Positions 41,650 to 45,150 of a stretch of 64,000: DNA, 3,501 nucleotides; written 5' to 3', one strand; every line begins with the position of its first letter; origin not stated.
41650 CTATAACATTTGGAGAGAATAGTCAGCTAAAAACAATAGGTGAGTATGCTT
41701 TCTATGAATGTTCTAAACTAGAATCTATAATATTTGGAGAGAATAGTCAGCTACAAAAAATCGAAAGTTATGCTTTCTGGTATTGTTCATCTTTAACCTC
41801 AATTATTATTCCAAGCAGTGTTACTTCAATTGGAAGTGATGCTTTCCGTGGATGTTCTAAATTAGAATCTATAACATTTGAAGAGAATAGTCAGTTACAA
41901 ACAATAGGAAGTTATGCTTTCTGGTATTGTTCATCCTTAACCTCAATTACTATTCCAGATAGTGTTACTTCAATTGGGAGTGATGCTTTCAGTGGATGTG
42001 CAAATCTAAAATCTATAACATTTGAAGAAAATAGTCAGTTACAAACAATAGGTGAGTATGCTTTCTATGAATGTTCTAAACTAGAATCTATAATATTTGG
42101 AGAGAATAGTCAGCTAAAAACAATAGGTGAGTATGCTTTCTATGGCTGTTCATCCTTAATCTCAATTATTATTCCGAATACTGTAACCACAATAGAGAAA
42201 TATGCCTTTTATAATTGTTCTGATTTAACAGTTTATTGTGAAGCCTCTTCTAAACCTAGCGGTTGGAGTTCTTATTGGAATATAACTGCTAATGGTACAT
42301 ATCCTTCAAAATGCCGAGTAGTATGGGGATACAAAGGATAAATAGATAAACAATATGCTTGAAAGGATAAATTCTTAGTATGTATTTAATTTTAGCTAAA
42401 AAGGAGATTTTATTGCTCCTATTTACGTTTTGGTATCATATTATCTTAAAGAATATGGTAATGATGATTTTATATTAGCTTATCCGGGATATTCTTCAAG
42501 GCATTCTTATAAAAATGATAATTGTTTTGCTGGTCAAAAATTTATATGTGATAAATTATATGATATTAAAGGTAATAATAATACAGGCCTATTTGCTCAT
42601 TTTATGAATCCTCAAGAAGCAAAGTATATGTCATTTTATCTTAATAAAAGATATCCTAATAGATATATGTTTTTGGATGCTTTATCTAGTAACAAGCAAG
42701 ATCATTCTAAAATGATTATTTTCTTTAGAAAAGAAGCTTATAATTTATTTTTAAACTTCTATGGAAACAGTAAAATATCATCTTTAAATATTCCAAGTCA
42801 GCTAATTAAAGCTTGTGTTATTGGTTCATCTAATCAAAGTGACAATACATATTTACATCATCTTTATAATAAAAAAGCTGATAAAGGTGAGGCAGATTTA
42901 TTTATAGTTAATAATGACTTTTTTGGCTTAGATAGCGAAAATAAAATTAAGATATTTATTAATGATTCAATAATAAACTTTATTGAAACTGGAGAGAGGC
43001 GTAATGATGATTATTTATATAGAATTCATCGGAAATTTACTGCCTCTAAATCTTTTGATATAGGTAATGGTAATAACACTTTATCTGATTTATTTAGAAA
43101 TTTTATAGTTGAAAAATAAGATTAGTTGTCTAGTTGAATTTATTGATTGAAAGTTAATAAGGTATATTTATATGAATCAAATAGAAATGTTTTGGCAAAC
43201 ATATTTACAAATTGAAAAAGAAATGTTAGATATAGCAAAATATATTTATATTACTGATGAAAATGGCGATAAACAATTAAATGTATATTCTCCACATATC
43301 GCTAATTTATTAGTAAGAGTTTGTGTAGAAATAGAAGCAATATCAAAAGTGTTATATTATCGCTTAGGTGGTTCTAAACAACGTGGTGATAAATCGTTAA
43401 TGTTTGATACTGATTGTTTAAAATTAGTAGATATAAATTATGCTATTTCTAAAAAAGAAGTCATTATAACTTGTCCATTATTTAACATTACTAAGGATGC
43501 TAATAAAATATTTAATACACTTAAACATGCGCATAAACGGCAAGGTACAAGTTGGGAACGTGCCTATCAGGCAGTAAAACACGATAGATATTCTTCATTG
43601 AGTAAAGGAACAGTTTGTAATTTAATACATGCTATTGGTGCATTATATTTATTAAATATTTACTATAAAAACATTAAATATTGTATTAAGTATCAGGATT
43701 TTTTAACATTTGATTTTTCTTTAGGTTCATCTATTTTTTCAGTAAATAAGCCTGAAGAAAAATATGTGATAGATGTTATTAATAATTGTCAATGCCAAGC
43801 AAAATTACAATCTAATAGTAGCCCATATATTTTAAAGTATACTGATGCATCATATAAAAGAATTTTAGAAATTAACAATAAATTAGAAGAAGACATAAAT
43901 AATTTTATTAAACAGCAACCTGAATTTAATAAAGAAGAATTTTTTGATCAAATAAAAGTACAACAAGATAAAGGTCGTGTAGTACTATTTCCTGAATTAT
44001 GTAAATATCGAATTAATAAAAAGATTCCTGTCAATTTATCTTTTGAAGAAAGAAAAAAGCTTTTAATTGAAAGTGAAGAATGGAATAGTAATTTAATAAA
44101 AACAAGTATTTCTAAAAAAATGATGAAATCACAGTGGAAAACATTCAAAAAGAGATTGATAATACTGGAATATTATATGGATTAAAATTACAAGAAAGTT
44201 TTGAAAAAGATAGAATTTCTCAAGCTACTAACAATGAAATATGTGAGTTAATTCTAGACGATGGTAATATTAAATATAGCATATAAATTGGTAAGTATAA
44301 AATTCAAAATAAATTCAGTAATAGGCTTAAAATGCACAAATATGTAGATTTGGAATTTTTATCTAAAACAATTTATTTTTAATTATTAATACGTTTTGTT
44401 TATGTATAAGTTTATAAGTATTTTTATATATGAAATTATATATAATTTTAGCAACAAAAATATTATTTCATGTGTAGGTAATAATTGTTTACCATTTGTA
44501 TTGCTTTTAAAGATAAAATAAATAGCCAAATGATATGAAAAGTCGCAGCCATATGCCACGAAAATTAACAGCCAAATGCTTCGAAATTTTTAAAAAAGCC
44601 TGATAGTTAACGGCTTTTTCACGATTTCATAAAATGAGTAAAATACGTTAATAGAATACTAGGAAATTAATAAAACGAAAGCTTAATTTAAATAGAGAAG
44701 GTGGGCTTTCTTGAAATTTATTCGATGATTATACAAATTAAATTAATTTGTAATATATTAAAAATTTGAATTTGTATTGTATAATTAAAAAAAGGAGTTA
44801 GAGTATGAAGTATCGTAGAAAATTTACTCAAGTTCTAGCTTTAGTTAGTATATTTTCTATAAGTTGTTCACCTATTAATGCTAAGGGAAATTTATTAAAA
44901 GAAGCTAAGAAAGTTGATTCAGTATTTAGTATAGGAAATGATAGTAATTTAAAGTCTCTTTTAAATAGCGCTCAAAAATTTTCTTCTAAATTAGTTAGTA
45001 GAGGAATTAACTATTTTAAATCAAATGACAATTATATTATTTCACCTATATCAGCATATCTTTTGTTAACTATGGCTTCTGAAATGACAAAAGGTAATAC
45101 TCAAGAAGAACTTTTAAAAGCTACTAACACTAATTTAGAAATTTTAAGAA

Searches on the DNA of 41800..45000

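Call 101: search_rna_families(source=window, start=41800, end=45000, threshold=evalue, max_evalue=1)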
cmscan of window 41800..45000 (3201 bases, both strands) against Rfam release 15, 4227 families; matches with E-value up to 1: 1.
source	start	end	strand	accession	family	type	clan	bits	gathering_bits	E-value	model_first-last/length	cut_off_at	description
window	44581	44629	-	RF03485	mir-4000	Gene; miRNA;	-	22.7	58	0.25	1-54/54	no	mir-4000 microRNA precursor family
